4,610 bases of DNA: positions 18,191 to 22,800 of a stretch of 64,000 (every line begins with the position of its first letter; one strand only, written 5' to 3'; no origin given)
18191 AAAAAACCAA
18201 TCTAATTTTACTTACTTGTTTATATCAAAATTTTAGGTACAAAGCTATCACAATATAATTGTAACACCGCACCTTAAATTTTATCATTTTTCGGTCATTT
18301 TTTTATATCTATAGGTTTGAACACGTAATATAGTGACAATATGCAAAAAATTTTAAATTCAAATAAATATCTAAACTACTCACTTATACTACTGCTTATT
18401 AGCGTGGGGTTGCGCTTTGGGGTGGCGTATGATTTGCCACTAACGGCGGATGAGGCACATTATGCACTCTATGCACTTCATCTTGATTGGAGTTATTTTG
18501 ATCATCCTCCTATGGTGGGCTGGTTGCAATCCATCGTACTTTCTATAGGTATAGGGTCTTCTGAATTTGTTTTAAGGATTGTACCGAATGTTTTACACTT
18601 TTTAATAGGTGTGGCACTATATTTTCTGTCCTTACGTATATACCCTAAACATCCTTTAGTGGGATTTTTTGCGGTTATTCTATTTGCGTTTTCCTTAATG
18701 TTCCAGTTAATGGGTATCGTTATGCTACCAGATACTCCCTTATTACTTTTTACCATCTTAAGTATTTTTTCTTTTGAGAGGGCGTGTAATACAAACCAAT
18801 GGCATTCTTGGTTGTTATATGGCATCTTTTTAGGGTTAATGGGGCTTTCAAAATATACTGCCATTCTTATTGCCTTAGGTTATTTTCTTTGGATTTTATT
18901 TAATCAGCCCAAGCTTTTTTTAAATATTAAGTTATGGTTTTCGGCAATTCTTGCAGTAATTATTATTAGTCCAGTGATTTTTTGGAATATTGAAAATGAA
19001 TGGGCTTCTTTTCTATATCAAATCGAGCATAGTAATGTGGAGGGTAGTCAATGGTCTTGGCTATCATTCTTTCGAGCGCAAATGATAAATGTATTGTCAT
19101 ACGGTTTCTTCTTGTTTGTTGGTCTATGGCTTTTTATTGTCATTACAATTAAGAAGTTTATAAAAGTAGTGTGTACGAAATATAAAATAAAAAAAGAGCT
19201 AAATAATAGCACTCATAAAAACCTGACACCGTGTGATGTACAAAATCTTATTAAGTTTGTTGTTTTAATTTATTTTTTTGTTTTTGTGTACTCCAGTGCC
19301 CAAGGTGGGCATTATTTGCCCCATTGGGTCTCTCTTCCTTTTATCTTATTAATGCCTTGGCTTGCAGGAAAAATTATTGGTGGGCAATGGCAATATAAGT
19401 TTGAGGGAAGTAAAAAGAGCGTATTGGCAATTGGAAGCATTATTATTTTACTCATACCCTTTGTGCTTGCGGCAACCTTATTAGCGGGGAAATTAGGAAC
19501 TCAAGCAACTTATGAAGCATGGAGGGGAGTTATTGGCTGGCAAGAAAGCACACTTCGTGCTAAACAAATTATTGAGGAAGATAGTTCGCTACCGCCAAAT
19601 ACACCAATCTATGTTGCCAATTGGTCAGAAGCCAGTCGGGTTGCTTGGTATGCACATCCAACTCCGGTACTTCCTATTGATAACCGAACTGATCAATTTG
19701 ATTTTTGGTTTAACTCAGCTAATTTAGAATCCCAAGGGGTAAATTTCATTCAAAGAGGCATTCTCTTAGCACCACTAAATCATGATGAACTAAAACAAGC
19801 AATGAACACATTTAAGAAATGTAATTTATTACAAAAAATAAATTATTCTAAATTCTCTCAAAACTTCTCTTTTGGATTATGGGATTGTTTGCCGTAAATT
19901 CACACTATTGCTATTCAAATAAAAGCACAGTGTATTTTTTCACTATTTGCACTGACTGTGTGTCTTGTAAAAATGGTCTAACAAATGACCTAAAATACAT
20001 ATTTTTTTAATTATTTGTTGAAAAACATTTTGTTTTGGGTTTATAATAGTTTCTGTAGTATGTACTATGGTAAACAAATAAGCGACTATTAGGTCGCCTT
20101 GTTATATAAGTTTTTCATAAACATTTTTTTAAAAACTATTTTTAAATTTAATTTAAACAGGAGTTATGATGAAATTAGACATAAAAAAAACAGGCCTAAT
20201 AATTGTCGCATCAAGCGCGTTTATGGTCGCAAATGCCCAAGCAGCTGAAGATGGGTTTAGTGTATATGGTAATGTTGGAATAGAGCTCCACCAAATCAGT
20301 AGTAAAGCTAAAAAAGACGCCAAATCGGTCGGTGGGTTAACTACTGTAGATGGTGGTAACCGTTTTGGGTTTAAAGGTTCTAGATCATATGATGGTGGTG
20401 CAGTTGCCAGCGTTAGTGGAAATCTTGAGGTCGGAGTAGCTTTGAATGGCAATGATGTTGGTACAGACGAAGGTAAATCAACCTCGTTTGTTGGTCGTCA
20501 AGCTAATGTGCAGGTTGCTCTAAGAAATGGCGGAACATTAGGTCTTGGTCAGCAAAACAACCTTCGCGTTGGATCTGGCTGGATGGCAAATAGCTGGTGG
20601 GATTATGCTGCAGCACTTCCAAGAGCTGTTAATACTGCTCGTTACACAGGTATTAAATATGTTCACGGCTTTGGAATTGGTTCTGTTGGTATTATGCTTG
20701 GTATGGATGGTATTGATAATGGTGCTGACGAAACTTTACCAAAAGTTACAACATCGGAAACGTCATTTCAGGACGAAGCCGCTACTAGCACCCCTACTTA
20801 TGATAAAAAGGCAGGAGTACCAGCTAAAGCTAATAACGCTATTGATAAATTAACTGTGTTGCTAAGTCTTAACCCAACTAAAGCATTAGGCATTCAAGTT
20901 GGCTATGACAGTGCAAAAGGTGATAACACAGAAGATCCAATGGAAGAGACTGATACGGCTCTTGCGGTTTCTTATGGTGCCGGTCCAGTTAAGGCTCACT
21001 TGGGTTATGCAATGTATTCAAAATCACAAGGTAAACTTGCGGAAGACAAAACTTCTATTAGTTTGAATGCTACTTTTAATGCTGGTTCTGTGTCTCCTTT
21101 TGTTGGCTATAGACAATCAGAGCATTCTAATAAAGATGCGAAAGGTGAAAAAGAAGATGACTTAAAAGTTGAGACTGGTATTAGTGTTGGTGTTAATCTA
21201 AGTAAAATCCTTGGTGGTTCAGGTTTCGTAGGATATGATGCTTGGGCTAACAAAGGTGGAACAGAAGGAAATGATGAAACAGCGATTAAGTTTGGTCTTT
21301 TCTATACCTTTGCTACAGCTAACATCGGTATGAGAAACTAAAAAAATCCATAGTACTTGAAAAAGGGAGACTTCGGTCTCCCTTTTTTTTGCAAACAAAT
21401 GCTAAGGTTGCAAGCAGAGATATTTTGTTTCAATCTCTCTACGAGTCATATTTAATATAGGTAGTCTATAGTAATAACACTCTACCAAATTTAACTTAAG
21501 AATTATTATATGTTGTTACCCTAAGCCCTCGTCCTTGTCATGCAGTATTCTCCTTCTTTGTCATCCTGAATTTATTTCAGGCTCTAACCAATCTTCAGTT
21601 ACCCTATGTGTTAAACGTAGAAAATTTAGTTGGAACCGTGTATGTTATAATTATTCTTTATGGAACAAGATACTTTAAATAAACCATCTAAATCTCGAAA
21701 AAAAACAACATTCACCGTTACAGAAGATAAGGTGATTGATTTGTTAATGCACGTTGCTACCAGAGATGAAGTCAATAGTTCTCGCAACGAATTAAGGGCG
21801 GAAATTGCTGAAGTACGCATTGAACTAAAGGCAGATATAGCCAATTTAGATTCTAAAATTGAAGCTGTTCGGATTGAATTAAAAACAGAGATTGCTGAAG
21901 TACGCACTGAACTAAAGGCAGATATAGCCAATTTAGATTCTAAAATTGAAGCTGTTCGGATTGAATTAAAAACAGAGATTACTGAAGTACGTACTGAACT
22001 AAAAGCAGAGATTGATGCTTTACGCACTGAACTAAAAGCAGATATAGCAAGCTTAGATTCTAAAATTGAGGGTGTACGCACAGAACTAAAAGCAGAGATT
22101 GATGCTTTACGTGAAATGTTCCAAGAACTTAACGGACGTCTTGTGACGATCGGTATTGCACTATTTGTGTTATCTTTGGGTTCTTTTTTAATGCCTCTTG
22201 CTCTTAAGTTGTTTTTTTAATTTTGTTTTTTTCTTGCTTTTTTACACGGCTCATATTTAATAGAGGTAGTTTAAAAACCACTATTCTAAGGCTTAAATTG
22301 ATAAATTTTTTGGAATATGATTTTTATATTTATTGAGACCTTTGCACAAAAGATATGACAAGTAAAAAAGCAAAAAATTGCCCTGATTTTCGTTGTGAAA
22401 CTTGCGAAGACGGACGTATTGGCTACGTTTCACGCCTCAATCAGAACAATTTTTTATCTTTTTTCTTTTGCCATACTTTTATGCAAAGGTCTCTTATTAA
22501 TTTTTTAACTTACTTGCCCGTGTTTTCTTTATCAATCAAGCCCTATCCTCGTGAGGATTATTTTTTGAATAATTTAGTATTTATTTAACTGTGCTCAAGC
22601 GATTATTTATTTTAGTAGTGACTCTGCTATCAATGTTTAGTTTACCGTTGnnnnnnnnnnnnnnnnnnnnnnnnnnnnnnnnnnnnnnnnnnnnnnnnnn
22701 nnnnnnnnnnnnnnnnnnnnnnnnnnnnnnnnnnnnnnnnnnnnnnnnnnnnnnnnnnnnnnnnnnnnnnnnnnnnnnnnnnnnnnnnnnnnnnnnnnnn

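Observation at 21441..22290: Tail-anchored coiled-coil protein built from hendecad (11/18-residue) repeats, flanked by about 24-bp direct repeats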

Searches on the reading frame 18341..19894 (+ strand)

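Call 69: search_protein_families(library=pfam, proteins=[window:18341-19894:+], max_evalue=0.001)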
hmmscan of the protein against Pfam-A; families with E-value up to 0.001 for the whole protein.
window:18341-19894:+ (518 aa): 2 families
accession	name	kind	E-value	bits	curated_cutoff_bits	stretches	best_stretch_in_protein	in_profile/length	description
PF13231.12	PMT_2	-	6.4e-27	95.2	26.1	1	54-215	1-160/160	Dolichyl-phosphate-mannose-protein mannosyltransferase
PF02366.24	PMT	-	4.6e-12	46.5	22.7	1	48-216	55-235/245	Dolichyl-phosphate-mannose-protein mannosyltransferase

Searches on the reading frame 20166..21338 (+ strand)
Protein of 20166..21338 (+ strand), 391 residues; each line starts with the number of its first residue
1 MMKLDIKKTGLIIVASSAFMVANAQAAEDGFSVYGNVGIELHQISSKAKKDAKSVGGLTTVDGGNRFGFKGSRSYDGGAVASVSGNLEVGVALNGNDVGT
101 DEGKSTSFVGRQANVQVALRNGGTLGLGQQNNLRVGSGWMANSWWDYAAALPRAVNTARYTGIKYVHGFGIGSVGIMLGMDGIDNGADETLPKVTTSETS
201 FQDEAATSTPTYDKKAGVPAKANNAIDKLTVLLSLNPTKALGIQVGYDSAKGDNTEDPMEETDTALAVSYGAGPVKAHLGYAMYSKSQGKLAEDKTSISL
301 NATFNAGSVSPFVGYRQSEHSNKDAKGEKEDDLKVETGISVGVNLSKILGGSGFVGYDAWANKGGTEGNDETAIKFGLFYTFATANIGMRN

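Call 4: search_protein_families(library=pfam, proteins=[window:20166-21338:+], max_evalue=1)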
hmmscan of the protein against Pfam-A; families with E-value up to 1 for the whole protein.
window:20166-21338:+ (391 aa): 2 families
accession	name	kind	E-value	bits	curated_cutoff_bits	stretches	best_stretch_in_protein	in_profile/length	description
PF13609.12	Porin_4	-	1.6e-13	51.6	27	1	18-330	5-281/310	Gram-negative porin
PF13505.12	OMP_b-brl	-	0.21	12.2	28.7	1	279-380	28-132/175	Outer membrane protein beta-barrel domain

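Call 5: search_protein_families(library=ncbifam, proteins=[window:20166-21338:+], max_evalue=1)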
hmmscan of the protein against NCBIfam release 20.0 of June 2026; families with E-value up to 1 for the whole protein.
window:20166-21338:+ (391 aa): 0 families

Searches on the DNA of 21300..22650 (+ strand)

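Call 61: search_rna_families(source=window, start=21300, end=22650, threshold=evalue, max_evalue=1)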
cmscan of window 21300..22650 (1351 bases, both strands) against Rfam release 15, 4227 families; matches with E-value up to 1: 4.
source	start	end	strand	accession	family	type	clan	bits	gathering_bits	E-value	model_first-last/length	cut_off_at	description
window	22329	22498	-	RF04128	MIR8562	Gene; miRNA;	-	31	211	0.0021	50-197/242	no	MIR8562 microRNA precursor family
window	21352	21425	-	RF02029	sraA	Gene; sRNA;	-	27.3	56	0.11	1-95/95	no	sraA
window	21350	21429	+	RF01808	MicX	Gene; sRNA;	-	17.6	75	0.43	1-194/194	no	MicX Vibrio cholerae sRNA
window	21300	21391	+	RF01673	PhrS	Gene; sRNA;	-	14.6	37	0.58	162-212/212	5'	PhrS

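Call 76: search_dna_similar(query=window:21505-21625:+, collection=plasmids, mode=distant, max_evalue=0.001, max_rows=15)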
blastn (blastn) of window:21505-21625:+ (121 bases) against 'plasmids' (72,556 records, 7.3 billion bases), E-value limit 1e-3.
No match.

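Call 77: search_dna_similar(query=window:21342-22640:+, collection=plasmids, mode=near, max_evalue=0.00001, max_rows=10)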
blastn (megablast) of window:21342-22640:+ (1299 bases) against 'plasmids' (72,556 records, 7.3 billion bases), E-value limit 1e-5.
No match.
